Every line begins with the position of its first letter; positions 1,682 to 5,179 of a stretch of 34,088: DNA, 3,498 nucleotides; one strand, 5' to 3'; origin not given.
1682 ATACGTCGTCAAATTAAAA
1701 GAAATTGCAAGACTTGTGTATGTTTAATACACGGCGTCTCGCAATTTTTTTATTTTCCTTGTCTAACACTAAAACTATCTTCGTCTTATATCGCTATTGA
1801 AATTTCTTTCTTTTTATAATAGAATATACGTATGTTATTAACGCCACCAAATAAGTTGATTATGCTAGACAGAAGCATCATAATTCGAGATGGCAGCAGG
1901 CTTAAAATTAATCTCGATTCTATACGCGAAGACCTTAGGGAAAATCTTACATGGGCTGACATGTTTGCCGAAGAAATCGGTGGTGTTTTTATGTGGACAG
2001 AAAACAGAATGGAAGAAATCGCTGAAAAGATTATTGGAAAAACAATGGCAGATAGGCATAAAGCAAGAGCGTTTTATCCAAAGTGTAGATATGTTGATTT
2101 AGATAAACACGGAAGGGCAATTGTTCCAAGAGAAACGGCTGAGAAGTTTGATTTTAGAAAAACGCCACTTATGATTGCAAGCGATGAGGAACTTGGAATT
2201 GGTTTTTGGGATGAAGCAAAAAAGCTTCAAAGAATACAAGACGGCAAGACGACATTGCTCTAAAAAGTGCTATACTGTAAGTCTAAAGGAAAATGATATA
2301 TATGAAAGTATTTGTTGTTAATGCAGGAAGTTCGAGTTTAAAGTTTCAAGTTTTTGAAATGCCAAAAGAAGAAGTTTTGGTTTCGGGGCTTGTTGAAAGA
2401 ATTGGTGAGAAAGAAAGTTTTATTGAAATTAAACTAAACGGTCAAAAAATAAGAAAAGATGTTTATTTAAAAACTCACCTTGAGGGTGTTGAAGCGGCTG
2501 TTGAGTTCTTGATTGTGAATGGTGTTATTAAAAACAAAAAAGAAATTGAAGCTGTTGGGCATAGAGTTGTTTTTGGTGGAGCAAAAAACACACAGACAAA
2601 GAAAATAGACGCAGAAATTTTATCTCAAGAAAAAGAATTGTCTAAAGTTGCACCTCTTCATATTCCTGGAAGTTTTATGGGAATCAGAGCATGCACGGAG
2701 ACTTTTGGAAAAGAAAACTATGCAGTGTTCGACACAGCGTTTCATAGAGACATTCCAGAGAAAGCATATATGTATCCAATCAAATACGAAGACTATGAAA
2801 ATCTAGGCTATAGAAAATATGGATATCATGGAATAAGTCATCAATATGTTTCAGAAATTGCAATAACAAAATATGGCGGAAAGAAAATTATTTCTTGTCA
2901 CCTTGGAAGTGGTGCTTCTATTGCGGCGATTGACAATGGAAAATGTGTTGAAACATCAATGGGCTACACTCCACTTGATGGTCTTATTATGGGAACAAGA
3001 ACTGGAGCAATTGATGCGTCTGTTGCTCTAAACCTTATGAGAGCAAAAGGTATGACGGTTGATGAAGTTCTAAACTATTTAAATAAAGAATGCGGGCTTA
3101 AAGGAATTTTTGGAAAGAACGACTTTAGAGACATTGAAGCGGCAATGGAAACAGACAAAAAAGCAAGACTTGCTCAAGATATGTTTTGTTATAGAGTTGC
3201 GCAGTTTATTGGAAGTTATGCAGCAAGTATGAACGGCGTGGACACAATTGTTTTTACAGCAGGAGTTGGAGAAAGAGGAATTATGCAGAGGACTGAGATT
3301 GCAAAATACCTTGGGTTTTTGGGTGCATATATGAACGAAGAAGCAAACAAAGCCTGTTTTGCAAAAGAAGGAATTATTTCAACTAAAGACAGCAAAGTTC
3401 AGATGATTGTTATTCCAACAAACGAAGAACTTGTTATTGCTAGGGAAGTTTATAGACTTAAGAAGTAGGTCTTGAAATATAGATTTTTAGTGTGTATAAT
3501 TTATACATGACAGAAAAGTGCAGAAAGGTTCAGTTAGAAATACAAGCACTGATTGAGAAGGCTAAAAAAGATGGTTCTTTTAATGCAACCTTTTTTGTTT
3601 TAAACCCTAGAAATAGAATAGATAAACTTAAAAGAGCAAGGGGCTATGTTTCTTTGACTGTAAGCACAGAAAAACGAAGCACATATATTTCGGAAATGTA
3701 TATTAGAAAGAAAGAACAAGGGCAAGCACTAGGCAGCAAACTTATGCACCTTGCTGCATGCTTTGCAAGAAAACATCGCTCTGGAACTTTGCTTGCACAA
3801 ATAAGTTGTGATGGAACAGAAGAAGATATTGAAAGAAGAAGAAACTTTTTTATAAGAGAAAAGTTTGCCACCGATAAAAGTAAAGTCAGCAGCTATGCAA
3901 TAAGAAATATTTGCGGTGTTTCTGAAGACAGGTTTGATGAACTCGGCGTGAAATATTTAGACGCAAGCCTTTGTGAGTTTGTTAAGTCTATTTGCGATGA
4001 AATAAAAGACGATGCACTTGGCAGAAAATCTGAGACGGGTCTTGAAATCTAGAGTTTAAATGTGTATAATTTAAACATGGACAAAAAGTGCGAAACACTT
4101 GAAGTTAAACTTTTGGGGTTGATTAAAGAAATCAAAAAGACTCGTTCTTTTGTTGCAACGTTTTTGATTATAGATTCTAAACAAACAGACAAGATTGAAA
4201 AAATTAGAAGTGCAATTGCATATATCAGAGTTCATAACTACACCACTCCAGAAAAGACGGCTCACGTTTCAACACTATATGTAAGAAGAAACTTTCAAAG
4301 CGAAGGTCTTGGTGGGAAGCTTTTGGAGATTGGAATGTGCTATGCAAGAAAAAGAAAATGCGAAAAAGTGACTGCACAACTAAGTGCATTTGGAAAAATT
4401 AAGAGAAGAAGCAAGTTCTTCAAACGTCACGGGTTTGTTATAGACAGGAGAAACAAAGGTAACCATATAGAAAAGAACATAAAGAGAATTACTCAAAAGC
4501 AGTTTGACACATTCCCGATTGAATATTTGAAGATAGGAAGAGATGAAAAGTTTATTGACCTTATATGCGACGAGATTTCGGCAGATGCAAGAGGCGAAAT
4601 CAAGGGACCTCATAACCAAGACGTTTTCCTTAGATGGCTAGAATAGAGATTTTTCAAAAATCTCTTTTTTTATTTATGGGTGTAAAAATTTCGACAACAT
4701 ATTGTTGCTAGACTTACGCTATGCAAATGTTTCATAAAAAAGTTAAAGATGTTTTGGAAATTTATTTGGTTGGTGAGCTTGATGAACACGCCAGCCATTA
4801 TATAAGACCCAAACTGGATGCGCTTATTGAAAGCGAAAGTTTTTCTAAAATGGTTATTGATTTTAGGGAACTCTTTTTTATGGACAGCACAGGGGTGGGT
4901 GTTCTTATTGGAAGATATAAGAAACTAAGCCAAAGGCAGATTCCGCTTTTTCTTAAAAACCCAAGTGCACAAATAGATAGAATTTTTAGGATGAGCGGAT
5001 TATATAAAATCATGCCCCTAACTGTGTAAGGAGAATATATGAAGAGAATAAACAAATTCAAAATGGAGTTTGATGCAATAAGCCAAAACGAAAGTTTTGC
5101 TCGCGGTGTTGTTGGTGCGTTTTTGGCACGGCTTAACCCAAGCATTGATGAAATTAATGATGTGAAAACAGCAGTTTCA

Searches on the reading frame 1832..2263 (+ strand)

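Call 10: search_protein_families(library=pfam, proteins=[window:1832-2263:+], max_evalue=0.01)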
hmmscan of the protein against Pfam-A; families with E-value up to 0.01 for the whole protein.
window:1832-2263:+ (143 aa): 0 families

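Call 60: search_protein_families(library=ncbifam, proteins=[window:1832-2263:+], max_evalue=0.01)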
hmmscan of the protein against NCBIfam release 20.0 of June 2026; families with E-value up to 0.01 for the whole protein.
window:1832-2263:+ (143 aa): 1 family
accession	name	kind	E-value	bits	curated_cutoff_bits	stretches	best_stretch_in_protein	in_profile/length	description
NF001476.0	PRK00326.2-2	equivalog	9.5e-05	22.1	162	1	52-126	55-130/163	division/cell wall cluster transcriptional repressor MraZ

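Call 61: search_protein_families(library=pfam, proteins=[window:1832-2263:+], max_evalue=5)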
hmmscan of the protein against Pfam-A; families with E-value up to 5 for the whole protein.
window:1832-2263:+ (143 aa): 0 families

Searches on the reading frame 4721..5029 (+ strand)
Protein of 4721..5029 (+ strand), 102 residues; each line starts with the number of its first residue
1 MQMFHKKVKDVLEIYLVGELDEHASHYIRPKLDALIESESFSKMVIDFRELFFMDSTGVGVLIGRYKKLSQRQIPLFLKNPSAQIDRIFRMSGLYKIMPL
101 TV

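Call 9: search_protein_families(library=pfam, proteins=[window:4721-5029:+], max_evalue=0.01)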
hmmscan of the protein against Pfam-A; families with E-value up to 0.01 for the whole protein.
window:4721-5029:+ (102 aa): 2 families
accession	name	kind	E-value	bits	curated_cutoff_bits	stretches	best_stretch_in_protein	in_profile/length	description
PF01740.26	STAS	-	1.1e-20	73.9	22.6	1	7-100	6-99/106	STAS domain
PF13466.11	STAS_2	-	2.8e-09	37.5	29.2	1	16-94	3-79/80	STAS domain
